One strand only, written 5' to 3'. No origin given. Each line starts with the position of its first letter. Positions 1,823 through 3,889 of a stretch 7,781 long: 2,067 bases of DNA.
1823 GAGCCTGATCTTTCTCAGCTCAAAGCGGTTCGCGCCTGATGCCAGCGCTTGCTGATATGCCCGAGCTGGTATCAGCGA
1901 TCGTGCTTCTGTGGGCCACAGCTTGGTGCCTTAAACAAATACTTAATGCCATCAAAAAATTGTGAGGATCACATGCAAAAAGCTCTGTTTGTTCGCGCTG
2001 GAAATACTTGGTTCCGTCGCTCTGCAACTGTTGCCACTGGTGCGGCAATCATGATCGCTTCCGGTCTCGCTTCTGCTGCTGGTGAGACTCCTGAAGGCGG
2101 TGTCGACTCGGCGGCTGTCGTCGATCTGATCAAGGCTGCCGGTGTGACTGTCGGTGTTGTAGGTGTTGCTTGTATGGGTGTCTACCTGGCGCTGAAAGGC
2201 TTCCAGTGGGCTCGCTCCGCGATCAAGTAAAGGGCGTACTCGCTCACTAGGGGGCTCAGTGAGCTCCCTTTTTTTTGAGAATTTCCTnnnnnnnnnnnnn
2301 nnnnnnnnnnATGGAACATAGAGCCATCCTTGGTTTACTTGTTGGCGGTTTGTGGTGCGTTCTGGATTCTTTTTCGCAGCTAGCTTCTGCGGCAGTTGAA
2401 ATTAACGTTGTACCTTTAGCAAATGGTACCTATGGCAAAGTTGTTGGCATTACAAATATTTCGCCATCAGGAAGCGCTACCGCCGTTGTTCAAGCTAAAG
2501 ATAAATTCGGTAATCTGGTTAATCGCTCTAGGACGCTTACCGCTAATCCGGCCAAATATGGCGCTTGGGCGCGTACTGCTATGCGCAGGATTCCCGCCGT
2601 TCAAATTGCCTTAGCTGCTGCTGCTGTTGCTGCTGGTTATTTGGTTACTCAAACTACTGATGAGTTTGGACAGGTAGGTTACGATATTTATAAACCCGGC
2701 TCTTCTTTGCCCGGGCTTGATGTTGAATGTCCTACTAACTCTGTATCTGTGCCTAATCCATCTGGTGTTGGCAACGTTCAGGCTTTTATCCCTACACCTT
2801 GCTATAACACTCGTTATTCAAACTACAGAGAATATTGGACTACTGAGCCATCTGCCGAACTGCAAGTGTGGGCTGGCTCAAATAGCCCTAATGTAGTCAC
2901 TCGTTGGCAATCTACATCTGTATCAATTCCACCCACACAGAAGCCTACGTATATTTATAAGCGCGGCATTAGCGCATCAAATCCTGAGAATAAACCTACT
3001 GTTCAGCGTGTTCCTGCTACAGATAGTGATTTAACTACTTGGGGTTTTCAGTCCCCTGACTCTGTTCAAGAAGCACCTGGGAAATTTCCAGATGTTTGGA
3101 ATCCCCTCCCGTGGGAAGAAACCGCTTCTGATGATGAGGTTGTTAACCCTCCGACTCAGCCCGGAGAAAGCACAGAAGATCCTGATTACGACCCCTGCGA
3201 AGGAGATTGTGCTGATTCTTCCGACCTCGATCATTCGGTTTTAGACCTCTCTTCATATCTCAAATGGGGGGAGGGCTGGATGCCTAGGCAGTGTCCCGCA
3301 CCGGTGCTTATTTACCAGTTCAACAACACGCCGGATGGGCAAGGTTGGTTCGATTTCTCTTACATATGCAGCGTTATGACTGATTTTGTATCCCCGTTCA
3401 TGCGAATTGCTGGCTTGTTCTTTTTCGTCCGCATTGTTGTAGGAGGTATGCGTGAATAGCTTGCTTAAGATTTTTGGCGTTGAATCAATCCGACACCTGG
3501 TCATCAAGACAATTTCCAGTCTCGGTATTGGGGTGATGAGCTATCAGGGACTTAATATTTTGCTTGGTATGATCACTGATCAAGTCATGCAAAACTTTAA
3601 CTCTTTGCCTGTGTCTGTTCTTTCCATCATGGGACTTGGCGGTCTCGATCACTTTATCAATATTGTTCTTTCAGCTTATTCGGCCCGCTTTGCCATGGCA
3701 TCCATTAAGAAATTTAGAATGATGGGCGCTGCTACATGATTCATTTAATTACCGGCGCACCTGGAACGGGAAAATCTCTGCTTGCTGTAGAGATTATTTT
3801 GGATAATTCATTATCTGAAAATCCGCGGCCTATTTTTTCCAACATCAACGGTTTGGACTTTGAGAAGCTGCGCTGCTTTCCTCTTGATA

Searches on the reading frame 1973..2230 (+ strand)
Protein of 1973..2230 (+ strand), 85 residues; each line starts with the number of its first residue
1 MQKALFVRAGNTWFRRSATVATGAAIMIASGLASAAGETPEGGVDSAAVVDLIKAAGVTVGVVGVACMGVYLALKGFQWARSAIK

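Call 7: search_protein_families(library=pfam, proteins=[window:1973-2230:+], max_evalue=0.1)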
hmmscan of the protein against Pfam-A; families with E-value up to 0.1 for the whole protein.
window:1973-2230:+ (85 aa): 3 families
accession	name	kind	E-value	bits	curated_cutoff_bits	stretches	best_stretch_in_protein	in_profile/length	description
PF05356.16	Phage_Coat_B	-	1.7e-05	25.2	23.5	1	29-84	5-56/56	Inovirus Coat protein B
PF04956.18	TrbC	-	0.012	16.2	27.9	1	16-81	11-77/98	TrbC/VIRB2 pilin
PF02481.21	DNA_processg_A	-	0.086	12.4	29.6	0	10-71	59-112/212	DNA recombination-mediator protein A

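Call 8: search_protein_families(library=phrogs, proteins=[window:1973-2230:+], max_evalue=0.1)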
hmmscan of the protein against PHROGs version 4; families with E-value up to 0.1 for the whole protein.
window:1973-2230:+ (85 aa): 2 families
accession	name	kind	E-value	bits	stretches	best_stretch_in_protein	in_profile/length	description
phrog_2374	-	unknown function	5.6e-16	59.2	1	19-85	9-74/74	-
phrog_2186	-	head and packaging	0.0011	20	1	21-84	8-77/80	virion structural protein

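Call 36: find_homologous_proteins(query=window:1973-2227:+, max_evalue=0.01)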
Query window:1973-2227:+ (85 aa): 3 proteins with E <= 0.01 among 23 candidates.
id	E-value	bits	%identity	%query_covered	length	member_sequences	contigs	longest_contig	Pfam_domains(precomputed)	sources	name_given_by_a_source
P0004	1.0e-44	167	100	100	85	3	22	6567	PF05356.17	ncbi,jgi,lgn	-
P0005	1.4e-25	106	68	93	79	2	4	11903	PF05356.17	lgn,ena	-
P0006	4.5e-24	102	64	88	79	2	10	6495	PF05356.17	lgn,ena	-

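Call 39: find_homologous_proteins(query=A4, max_evalue=0.01)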
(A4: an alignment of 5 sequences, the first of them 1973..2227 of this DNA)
Query A4 (5 sequences) (85 aa, profile of the alignment): 29 proteins with E <= 0.01 among 8000 candidates.
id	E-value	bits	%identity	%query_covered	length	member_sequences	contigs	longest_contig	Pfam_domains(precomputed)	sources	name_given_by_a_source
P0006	2.6e-35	138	64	88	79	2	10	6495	PF05356.17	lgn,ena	-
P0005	2.8e-35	138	68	93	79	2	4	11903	PF05356.17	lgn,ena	-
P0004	1.8e-33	132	100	100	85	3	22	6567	PF05356.17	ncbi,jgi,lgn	-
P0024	5.4e-23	98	39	73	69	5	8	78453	PF05356.17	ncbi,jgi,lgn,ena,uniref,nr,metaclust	ncbi:major capsid protein [Pseudomonas lundensis]|uniref:major capsid protein n=1 Tax=Pseudomonas lu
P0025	3.7e-20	89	40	49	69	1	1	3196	PF05356.17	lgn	-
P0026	3.5e-19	86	29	38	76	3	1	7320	-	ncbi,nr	ncbi:major coat protein [Pseudomonas phage PMBT54]|nr:major coat protein [Pseudomonas phage PMBT54]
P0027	4.3e-18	83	29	38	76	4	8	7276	-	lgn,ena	-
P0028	2.5e-17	80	29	38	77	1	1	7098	-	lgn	-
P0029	3.9e-17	80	29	38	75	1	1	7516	-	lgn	-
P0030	1.5e-12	65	25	74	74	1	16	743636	-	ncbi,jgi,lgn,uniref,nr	ncbi:major capsid protein [Pseudomonas soli]|jgi:hypothetical protein|uniref:major capsid protein n=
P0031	4.7e-11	60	36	44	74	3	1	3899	-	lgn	-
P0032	9.4e-11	59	35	38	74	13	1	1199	-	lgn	-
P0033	8.3e-10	56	35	38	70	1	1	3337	-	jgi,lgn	jgi:hypothetical protein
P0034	9.4e-10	56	35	38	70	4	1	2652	-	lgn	-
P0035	1.7e-9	55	38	41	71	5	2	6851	-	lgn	-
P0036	2.6e-9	55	31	44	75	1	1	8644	-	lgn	-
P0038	1.3e-8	52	50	19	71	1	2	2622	PF05356.17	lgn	-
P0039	1.7e-8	52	32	38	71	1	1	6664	PF05356.17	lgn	-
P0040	2.9e-8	51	38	38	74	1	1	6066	-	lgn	-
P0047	2.2e-5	42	43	58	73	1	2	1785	PF05356.17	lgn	-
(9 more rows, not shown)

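Call 40: find_encoding_contigs(protein=P0028, flank=4000, max_places=1)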
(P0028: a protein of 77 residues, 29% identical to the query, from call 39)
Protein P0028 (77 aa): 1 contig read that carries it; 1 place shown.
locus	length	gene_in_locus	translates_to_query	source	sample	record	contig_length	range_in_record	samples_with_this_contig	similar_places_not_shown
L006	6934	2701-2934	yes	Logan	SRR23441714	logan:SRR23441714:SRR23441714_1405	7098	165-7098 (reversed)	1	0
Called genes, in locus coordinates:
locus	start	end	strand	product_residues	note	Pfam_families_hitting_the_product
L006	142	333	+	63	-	PF19839:RHH_9 (weak)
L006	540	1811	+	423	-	PF01446:Rep_1 (weak)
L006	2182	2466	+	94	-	PF17878:ssDBP (weak)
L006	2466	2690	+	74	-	-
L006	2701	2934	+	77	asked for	-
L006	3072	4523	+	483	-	-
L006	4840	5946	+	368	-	PF05707:Zot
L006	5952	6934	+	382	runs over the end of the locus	?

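Call 41: find_encoding_contigs(protein=P0029, flank=4000, max_places=1)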
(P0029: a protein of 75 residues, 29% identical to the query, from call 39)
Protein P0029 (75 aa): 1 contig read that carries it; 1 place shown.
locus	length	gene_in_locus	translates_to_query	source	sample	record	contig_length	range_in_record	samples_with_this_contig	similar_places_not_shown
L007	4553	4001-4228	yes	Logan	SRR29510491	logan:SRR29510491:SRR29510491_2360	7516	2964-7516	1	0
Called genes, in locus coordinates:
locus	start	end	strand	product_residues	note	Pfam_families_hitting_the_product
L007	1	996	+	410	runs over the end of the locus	PF00263:Secretin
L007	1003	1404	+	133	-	-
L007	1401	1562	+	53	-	PF19839:RHH_9 (weak)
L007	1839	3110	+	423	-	PF01446:Rep_1 (weak)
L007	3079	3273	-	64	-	-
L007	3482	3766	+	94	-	PF17878:ssDBP (weak)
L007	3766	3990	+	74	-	-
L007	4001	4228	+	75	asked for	-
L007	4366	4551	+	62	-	?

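Call 42: find_encoding_contigs(protein=P0030, flank=4000, max_places=1)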
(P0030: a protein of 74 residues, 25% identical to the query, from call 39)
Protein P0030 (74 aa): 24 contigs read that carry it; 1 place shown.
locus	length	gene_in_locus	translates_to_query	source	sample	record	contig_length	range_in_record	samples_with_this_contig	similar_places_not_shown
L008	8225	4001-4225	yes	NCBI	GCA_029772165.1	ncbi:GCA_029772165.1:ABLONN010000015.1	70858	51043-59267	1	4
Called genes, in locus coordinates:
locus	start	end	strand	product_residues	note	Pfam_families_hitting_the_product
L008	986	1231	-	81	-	-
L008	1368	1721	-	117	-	PF13560:HTH_31, PF01381:HTH_3, PF12844:HTH_19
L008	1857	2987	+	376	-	PF05144:Phage_CRI, PF05155:G2P_X_C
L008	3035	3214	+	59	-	-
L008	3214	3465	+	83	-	-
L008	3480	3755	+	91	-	PF17878:ssDBP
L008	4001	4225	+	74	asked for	-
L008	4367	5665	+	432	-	-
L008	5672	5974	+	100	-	-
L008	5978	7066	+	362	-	PF05707:Zot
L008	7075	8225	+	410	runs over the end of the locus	PF00263:Secretin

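Call 43: find_encoding_contigs(protein=P0035, flank=4000, max_places=1)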
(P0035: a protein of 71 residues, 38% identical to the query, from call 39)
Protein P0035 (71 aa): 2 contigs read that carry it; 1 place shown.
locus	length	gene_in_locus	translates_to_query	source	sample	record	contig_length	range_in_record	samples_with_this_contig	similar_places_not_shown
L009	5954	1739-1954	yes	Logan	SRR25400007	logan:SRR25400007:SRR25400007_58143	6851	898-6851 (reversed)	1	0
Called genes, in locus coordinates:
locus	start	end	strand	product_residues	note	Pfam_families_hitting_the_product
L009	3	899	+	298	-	?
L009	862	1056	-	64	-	-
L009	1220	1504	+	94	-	PF17878:ssDBP (weak)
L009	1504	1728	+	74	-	-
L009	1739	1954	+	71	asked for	-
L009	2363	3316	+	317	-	-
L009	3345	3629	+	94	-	PF10734:DUF2523 (weak)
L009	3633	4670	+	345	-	PF05707:Zot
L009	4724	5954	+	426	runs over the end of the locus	PF00263:Secretin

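Call 44: find_encoding_contigs(protein=P0036, flank=4000, max_places=1)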
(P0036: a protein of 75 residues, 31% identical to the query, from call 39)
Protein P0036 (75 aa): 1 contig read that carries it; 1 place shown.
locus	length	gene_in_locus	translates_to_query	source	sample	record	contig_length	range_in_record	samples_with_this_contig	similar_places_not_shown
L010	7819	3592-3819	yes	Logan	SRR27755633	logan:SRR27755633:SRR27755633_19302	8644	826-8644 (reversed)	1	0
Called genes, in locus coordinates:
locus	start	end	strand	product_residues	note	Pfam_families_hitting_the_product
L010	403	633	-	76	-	-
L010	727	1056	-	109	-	PF12844:HTH_19, PF13560:HTH_31, PF01381:HTH_3, PF22495:HTH_92 (weak)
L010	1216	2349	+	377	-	PF05144:Phage_CRI, PF05155:G2P_X_C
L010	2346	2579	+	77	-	-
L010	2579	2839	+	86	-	-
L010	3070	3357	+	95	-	PF17878:ssDBP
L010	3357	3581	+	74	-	-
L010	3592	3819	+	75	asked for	-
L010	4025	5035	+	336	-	-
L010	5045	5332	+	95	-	PF10734:DUF2523 (weak)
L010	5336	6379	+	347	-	PF05707:Zot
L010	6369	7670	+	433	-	PF07660:STN (faint), PF00263:Secretin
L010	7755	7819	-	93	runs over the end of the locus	-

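Call 45: find_encoding_contigs(protein=P0039, flank=4000, max_places=1)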
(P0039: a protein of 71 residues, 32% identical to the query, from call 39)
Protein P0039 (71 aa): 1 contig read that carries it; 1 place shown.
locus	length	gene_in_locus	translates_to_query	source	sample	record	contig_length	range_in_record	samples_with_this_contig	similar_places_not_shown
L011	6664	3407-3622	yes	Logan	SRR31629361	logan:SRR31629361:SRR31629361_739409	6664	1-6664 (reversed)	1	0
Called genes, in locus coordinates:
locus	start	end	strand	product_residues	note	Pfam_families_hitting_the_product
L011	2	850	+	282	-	?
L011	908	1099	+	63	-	PF19839:RHH_9 (weak)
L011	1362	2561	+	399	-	PF01446:Rep_1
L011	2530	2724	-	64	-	-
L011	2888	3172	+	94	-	PF17878:ssDBP (weak)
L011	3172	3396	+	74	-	-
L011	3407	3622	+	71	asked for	PF05356:Phage_Coat_B (weak)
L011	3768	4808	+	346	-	-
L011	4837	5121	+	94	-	-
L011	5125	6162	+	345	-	PF05707:Zot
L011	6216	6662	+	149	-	?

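Call 46: find_encoding_contigs(protein=P0040, flank=4000, max_places=1)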
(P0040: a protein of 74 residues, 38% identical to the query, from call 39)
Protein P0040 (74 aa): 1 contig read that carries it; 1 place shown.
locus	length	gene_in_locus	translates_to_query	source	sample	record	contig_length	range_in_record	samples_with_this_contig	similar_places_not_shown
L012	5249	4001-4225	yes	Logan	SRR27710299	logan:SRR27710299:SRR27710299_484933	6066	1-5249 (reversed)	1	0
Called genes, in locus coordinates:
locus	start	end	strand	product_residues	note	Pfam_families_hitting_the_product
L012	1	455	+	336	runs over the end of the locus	PF24624:Int_N, PF00589:Phage_integrase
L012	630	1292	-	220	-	-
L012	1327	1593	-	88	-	-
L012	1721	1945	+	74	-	PF12728:HTH_17 (faint)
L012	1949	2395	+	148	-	-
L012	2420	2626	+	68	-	-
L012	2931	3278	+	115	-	-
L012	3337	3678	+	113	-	-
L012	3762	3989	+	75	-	-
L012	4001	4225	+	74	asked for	-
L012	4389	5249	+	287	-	?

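Call 47: find_encoding_contigs(protein=P0024, flank=4000, max_places=2)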
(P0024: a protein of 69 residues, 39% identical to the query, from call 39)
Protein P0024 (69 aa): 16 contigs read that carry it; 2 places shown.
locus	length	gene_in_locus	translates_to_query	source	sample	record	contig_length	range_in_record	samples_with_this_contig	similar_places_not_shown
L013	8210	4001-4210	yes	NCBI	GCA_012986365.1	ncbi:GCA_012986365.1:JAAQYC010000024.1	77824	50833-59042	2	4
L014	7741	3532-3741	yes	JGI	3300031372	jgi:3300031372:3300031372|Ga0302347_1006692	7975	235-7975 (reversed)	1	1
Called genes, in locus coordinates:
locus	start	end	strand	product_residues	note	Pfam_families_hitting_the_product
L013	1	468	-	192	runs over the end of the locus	-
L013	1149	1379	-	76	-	PF10692:DUF2498 (weak)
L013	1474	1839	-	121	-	PF12844:HTH_19, PF13560:HTH_31, PF01381:HTH_3, PF22495:HTH_92 (weak)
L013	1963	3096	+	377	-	PF05144:Phage_CRI (weak), PF05155:G2P_X_C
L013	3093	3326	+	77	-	-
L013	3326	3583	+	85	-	-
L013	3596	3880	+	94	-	PF17878:ssDBP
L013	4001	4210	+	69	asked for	PF05356:Phage_Coat_B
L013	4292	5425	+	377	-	-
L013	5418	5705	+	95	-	PF10734:DUF2523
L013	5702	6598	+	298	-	PF05707:Zot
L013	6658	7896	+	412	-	PF00263:Secretin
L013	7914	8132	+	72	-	-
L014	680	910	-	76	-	PF10692:DUF2498 (weak)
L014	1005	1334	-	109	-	PF12844:HTH_19, PF13560:HTH_31, PF01381:HTH_3, PF22495:HTH_92 (weak)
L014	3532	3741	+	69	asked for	PF05356:Phage_Coat_B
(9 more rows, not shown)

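Call 105: find_encoding_contigs(protein=P0004, flank=3500, max_places=6)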
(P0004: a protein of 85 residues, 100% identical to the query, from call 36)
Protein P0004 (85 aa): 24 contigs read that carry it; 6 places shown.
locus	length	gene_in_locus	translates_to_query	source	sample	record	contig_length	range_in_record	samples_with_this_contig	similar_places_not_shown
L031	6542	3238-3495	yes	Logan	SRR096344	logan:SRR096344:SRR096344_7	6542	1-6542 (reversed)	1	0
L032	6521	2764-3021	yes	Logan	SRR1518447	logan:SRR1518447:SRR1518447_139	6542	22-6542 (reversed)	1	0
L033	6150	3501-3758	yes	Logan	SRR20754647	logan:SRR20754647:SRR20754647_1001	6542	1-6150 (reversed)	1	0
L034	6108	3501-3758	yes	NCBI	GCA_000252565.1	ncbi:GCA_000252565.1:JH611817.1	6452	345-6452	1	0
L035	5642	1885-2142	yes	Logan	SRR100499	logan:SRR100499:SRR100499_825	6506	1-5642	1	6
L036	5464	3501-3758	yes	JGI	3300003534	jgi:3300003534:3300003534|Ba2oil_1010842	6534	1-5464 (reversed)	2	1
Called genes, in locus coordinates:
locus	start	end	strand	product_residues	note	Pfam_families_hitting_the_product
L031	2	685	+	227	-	?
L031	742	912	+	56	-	-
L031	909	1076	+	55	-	-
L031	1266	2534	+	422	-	PF01446:Rep_1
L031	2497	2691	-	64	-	-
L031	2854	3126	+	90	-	PF17878:ssDBP (weak)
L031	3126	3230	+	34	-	-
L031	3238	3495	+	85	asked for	PF05356:Phage_Coat_B (faint)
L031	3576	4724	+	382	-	-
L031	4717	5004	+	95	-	PF10734:DUF2523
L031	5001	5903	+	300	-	PF05707:Zot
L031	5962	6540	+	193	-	?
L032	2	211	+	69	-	?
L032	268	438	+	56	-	-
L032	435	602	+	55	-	-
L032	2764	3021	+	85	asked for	PF05356:Phage_Coat_B (faint)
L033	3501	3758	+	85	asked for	PF05356:Phage_Coat_B (faint)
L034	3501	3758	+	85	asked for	PF05356:Phage_Coat_B (faint)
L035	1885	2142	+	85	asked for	PF05356:Phage_Coat_B (faint)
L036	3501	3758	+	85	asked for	PF05356:Phage_Coat_B (faint)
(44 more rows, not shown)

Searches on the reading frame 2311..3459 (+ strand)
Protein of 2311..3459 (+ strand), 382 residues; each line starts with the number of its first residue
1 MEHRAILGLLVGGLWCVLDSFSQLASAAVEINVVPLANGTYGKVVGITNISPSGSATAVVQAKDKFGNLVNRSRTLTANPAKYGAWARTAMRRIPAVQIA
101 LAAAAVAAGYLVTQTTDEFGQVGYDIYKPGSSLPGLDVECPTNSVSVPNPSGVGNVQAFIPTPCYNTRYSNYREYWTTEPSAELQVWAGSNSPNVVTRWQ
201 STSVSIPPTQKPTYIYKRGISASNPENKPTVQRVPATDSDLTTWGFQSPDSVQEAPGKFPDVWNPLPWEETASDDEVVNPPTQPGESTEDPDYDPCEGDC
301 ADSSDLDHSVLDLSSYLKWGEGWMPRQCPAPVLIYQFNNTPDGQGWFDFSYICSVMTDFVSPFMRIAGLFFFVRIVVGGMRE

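Call 7: search_protein_families(library=pfam, proteins=[window:2311-3459:+], max_evalue=0.1)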
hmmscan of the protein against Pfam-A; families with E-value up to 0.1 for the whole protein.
window:2311-3459:+ (382 aa): 0 families

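Call 8: search_protein_families(library=phrogs, proteins=[window:2311-3459:+], max_evalue=0.1)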
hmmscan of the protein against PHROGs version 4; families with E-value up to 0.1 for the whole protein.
window:2311-3459:+ (382 aa): 1 family
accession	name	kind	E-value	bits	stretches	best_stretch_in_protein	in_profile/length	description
phrog_25539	-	unknown function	0.0032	18.3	1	269-307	125-163/192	-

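Call 23: find_homologous_proteins(query=window:2311-3456:+, max_evalue=0.001)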
Query window:2311-3456:+ (382 aa): 3 proteins with E <= 0.001 among 8000 candidates.
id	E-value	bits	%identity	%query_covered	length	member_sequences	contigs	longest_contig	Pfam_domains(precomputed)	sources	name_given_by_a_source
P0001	7.6e-225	764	84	100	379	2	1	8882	-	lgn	-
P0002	5.9e-216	735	97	86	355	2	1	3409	-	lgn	-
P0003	1.4e-208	711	76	100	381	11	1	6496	-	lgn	-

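Call 24: find_encoding_contigs(protein=P0001, flank=8000, max_places=4)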
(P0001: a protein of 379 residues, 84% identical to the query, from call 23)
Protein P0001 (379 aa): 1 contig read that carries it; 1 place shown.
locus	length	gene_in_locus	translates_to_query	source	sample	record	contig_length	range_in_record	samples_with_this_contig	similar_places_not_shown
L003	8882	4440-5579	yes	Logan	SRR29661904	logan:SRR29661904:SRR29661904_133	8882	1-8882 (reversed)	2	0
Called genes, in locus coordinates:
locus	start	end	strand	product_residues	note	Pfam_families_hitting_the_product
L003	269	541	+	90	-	-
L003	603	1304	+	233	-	-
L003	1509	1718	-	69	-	-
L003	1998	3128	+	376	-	PF05144:Phage_CRI (weak), PF05155:G2P_X_C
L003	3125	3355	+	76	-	-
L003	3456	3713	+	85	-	-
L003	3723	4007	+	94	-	PF17878:ssDBP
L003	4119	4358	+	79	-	PF05356:Phage_Coat_B (weak)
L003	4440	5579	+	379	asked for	-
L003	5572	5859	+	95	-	PF10734:DUF2523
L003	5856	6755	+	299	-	PF05707:Zot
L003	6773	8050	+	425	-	PF00263:Secretin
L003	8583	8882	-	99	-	?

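Call 25: find_encoding_contigs(protein=P0003, flank=8000, max_places=4)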
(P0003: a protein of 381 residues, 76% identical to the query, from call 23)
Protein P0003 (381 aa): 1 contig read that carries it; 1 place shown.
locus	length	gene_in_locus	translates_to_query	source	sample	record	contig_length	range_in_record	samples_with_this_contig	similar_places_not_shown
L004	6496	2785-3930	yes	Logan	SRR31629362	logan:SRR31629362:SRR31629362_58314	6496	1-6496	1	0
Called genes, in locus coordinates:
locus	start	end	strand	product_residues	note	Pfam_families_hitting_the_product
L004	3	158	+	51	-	?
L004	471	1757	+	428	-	PF01446:Rep_1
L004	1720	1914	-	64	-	-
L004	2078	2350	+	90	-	PF17878:ssDBP (weak)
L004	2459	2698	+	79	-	PF05356:Phage_Coat_B (weak)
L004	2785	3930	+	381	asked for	-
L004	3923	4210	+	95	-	PF10734:DUF2523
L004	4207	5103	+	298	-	PF05707:Zot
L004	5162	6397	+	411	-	PF00263:Secretin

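Call 26: find_encoding_contigs(protein=P0002, flank=8000, max_places=4)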
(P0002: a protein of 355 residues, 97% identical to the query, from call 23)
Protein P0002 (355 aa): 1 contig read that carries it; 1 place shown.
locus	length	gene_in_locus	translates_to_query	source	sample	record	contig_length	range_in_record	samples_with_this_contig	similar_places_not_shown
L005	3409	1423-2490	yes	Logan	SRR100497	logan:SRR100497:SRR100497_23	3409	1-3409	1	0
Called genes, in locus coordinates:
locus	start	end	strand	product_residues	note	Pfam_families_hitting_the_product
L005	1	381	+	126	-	?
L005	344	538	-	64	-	-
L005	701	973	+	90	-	PF17878:ssDBP (weak)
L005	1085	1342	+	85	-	PF05356:Phage_Coat_B (faint)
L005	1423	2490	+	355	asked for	-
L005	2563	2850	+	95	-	PF10734:DUF2523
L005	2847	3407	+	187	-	?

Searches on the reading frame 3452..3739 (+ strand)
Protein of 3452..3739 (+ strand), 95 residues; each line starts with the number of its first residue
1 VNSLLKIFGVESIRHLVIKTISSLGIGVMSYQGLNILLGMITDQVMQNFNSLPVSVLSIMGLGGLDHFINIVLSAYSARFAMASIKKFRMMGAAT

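Call 7: search_protein_families(library=pfam, proteins=[window:3452-3739:+], max_evalue=0.1)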
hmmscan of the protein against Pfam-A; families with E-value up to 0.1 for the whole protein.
window:3452-3739:+ (95 aa): 1 family
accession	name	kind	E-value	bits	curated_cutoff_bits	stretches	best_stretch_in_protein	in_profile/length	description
PF10734.14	DUF2523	-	5.2e-17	62.6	22.1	1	9-82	5-78/80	Protein of unknown function (DUF2523)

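Call 8: search_protein_families(library=phrogs, proteins=[window:3452-3739:+], max_evalue=0.1)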
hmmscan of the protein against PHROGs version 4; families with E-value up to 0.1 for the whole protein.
window:3452-3739:+ (95 aa): 3 families
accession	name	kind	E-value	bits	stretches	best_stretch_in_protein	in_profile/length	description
phrog_1242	-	head and packaging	2.7e-23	82.9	1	2-90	3-91/97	minor head protein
phrog_306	-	head and packaging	2.1e-05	26.2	1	29-84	55-112/115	minor head protein Ace-like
phrog_974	-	head and packaging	0.07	15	1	42-82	59-99/107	minor head protein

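Call 15: find_related_loci(query=window:3452-3736:+, collection=viral_contigs, flank=8000)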
Query window:3452-3736:+ (95 aa) in viral_contigs; peptide patterns used: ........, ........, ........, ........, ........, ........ (x = any residue, [..] = any of these).
39 stretches matched a pattern; 1 encode a relative of the query (tblastn E <= 1e-3); 1 distinct loci.
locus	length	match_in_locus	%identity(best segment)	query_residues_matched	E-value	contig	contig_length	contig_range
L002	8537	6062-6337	67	2-93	1e-42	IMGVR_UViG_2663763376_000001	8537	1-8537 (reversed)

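Call 21: find_related_loci(query=A2, collection=viral_contigs, flank=8000)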
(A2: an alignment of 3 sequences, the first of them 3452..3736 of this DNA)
Query A2 (95 aa) in viral_contigs; peptide patterns used: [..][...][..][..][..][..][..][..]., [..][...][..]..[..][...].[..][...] (x = any residue, [..] = any of these).
109 stretches matched a pattern; 1 encode a relative of the query (tblastn E <= 1e-3); 1 distinct loci.
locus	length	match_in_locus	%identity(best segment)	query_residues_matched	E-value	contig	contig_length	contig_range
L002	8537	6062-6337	67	2-93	1e-42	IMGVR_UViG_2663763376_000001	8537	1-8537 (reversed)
